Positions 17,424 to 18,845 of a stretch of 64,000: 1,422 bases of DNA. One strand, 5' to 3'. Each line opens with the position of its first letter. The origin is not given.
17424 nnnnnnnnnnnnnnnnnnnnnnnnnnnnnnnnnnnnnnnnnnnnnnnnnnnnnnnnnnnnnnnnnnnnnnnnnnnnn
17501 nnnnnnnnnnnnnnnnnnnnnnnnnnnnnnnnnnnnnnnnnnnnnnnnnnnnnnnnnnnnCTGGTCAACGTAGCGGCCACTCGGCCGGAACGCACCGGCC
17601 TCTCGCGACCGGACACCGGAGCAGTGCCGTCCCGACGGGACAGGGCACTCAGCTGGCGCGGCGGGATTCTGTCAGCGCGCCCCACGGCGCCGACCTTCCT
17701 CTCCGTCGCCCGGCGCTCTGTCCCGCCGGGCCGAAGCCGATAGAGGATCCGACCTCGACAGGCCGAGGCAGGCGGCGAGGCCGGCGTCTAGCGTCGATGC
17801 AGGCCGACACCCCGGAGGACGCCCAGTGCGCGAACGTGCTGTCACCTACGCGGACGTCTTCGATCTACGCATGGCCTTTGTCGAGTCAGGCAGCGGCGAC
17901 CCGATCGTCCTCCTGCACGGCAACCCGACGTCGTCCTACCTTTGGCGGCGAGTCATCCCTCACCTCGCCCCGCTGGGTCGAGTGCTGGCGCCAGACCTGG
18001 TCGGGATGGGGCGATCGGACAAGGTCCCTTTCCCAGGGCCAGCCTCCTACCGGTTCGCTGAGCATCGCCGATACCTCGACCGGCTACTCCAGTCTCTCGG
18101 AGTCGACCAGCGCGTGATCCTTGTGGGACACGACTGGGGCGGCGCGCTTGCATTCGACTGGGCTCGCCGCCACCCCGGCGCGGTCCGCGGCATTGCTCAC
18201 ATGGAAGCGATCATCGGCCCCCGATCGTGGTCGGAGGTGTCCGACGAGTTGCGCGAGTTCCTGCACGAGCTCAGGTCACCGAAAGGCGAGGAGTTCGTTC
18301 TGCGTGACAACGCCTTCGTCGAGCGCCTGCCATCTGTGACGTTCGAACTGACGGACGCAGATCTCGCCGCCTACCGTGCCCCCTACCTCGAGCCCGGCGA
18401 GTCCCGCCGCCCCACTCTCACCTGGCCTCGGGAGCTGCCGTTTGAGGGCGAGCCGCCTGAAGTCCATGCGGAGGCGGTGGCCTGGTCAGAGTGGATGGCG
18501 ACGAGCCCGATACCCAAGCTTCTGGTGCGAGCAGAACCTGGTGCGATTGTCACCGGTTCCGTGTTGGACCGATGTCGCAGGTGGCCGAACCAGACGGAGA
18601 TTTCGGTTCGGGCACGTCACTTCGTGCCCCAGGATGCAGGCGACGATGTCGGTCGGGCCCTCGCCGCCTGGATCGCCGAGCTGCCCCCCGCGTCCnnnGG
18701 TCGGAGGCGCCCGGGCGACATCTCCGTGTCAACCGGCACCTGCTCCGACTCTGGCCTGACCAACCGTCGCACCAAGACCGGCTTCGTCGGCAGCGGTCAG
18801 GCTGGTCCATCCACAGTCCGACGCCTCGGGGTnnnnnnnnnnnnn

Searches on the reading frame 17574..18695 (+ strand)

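Call 31: search_protein_families(library=pfam, proteins=[window:17574-18695:+], max_evalue=0.001)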
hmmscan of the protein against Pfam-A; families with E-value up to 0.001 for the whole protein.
window:17574-18695:+ (374 aa): 3 families
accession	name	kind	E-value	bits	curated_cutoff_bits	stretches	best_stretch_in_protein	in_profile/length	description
PF00561.26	Abhydrolase_1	-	8.4e-28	98.1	25.8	1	110-263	2-148/245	alpha/beta hydrolase fold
PF12697.13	Abhydrolase_6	-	1.7e-13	52.2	26.3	1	111-297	1-169/217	Alpha/beta hydrolase family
PF12146.15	Hydrolase_4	-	1.4e-06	28.3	27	1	111-219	7-116/239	Serine aminopeptidase, S33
